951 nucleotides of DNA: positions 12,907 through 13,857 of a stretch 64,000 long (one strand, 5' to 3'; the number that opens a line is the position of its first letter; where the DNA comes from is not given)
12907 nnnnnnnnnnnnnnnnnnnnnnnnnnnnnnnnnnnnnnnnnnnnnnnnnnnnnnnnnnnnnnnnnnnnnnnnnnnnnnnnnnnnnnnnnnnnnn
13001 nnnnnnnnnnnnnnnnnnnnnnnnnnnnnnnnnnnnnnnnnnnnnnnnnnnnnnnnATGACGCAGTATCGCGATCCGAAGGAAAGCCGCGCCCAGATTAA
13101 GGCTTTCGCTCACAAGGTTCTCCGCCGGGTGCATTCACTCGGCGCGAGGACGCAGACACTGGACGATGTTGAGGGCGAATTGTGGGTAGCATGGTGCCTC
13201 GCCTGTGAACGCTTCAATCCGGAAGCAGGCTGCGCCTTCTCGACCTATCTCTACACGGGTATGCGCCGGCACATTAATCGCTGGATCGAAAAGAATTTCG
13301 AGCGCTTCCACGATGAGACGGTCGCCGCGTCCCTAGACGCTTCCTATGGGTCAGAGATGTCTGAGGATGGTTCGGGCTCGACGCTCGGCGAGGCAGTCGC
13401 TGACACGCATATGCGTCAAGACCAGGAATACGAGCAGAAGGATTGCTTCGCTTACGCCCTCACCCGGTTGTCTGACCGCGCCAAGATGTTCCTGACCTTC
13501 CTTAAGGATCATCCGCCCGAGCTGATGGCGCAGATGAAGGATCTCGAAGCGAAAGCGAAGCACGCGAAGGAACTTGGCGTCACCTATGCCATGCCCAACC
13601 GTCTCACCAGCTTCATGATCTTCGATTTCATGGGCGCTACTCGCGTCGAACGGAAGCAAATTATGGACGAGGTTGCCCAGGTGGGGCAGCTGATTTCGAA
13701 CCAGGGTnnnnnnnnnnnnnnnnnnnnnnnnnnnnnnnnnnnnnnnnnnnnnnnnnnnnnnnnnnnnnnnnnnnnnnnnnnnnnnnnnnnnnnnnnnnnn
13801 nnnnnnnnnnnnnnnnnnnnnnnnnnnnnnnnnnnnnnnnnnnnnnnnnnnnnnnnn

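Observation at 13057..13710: Phage-encoded sigma-70-family protein as the candidate cognate factor of the promoter class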

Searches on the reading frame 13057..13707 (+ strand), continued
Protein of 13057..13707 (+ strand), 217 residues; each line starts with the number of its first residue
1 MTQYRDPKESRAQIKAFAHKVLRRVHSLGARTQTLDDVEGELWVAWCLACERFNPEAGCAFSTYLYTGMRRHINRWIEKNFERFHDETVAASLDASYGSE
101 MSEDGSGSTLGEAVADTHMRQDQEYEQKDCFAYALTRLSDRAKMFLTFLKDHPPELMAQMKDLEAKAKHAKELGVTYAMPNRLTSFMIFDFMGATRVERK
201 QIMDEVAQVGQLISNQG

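Call 84: search_solved_structures(query=A3, max_evalue=1e-9, show_alignments=5)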
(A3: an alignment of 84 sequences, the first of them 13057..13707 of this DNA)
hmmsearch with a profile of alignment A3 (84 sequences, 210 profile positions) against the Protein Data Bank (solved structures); distinct sequences matched with E-value up to 1e-9: 4.
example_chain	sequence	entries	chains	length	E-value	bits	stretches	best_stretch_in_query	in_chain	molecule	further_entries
8h3v_G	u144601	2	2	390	3.8e-13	52.9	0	27-103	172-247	RNA polymerase sigma factor SigA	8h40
8gzg_F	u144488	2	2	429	8.3e-12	48.6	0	25-121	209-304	RNA polymerase sigma factor SigA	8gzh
9dvs_G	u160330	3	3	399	6.6e-11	45.6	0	27-98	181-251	RNA polymerase sigma factor SigA1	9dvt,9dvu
7ye1_F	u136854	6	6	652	5.3e-10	42.7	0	25-108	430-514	RNA polymerase sigma factor RpoD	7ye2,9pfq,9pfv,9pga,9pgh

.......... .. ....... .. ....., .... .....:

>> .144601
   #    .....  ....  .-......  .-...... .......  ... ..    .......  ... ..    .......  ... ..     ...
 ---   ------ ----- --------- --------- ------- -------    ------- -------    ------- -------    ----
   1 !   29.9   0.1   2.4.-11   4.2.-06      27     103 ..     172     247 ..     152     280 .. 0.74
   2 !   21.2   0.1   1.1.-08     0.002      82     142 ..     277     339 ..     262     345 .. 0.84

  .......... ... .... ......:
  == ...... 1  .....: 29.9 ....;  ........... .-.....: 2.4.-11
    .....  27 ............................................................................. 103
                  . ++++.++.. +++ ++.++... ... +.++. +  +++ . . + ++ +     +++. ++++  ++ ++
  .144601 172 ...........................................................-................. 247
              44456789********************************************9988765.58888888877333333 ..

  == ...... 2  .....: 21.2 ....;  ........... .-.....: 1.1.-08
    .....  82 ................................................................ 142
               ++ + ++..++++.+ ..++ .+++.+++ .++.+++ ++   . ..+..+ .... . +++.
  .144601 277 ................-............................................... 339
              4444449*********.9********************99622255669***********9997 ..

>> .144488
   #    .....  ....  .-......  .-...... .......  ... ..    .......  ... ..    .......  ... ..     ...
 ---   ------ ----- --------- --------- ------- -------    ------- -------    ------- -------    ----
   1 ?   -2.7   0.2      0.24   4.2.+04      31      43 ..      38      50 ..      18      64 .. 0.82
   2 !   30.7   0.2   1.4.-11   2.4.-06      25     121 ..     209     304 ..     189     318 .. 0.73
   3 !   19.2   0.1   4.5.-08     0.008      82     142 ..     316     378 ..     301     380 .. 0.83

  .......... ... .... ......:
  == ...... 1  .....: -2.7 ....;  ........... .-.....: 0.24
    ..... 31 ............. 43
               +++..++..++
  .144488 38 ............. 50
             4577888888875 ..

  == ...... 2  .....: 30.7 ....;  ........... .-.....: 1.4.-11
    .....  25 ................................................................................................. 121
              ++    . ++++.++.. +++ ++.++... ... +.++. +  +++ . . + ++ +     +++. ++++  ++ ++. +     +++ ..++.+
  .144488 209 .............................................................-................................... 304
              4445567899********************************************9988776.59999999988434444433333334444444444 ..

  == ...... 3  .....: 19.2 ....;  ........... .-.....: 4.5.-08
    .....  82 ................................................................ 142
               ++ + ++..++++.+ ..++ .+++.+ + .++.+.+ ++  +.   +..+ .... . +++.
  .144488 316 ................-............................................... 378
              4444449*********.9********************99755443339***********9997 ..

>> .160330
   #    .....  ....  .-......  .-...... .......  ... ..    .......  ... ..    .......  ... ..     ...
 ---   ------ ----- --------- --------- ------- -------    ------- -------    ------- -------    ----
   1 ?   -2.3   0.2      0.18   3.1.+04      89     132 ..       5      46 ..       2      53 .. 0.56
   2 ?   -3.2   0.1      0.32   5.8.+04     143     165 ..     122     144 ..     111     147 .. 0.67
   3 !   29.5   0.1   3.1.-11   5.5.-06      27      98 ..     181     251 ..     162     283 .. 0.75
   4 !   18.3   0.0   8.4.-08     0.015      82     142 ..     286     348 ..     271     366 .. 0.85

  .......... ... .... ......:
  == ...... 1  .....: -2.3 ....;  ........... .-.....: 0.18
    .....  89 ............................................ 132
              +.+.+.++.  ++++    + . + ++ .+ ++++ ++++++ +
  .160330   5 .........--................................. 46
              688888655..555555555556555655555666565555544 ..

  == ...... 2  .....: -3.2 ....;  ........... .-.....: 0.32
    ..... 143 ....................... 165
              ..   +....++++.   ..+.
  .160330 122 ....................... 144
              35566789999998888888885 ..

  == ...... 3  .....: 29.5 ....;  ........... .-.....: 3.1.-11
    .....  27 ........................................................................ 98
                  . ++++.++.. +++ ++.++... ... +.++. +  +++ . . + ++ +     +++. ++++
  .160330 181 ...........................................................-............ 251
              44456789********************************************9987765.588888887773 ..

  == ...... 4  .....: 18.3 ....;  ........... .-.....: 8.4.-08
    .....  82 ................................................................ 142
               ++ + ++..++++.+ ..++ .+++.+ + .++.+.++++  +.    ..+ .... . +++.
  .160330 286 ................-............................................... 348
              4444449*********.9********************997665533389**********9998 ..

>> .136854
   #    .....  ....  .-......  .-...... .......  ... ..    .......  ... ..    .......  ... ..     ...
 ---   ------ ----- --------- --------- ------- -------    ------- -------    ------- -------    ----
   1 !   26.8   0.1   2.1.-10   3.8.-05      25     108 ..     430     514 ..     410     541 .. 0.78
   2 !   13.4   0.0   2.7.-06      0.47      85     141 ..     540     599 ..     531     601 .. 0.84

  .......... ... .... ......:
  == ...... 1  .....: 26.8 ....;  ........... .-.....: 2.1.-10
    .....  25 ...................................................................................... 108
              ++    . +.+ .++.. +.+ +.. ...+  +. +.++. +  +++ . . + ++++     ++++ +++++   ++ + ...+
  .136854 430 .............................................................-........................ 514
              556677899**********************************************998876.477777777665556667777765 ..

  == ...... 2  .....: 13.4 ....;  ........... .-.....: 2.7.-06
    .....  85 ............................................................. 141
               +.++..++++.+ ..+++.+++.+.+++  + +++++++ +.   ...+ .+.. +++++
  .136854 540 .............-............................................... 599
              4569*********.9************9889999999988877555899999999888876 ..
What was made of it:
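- On Sigma-70 family: This is weak but reproducible in four primary sigmas (call 84).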

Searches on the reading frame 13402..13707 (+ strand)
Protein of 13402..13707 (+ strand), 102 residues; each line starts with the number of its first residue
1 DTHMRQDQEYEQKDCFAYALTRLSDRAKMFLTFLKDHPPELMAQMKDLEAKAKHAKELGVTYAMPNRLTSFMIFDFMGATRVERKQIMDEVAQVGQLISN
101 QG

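Call 54: search_solved_structures(query=A2, max_evalue=10, show_alignments=4)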
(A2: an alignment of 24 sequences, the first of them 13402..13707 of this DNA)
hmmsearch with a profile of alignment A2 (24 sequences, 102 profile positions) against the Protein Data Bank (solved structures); distinct sequences matched with E-value up to 10: 3.
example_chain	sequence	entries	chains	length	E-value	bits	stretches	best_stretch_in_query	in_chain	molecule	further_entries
4i0x_B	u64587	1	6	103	0.32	14.4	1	10-67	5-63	ESAT-6-like protein MAB_3113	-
10wc_A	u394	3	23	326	0.35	14.3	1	21-60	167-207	KpSwz DUF4062 | KpSwz | KpSwz TIR/DUF4062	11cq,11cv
1tp4_A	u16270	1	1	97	0.76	13.2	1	20-43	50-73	UV excision repair protein RAD23 homolog A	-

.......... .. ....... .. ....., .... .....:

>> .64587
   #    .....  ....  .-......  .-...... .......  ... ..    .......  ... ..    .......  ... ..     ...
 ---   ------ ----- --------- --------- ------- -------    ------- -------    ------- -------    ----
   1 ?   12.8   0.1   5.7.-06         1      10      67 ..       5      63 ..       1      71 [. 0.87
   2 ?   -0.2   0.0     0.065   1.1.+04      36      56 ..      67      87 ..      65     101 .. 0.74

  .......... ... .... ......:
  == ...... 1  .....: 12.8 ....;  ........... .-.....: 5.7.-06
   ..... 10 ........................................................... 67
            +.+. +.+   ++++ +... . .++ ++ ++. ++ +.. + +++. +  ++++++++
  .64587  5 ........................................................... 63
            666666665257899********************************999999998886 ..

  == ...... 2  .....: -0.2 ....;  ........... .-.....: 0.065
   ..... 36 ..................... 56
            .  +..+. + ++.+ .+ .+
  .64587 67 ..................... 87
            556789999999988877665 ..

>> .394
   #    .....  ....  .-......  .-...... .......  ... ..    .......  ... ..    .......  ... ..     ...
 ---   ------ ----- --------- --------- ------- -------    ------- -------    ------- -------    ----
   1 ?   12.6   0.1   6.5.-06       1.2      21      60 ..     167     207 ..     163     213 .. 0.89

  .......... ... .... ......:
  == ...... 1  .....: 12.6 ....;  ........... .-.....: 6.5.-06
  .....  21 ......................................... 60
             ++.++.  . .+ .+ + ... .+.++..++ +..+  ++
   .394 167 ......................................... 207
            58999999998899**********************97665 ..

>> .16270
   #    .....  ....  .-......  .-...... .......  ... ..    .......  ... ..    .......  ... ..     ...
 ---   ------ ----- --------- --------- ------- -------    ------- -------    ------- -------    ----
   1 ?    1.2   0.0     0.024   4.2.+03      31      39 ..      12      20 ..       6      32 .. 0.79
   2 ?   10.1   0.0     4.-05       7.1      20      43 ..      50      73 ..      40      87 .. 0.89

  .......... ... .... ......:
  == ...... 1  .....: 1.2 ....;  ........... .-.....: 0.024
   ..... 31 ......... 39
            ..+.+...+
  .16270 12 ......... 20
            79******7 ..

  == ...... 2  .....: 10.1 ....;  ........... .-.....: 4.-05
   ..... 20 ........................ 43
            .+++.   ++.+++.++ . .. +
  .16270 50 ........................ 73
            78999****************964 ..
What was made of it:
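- On Sigma-70 family: The C-terminal profile A2 finds no sigma in the PDB (call 54).
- Tried and rejected: Only noise (call 54).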

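Call 61: predict_structure(alignment_id=A2)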
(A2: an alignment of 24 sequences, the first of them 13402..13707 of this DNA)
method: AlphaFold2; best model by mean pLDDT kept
length: 102 residues; sequences in the alignment: 24
mean_pLDDT: 81.5   pTM: 0.64
mean pLDDT of the five models: 81.5, 80.3, 78.0, 77.2, 64.4
residues with pLDDT >= 90: 10; 70-90: 80; 50-70: 11; < 50: 1
segments of 3 or more residues with pLDDT < 50: none
pLDDT, mean of each block of 10 residues (from residue 1): 65 81 89 84 82 83 72 87 91 85 60
secondary structure, 60 per line:
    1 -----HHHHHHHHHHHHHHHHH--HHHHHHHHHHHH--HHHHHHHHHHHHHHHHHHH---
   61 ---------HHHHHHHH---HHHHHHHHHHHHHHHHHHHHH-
elements in order: H6-22 H25-36 H39-57 H70-77 H81-101
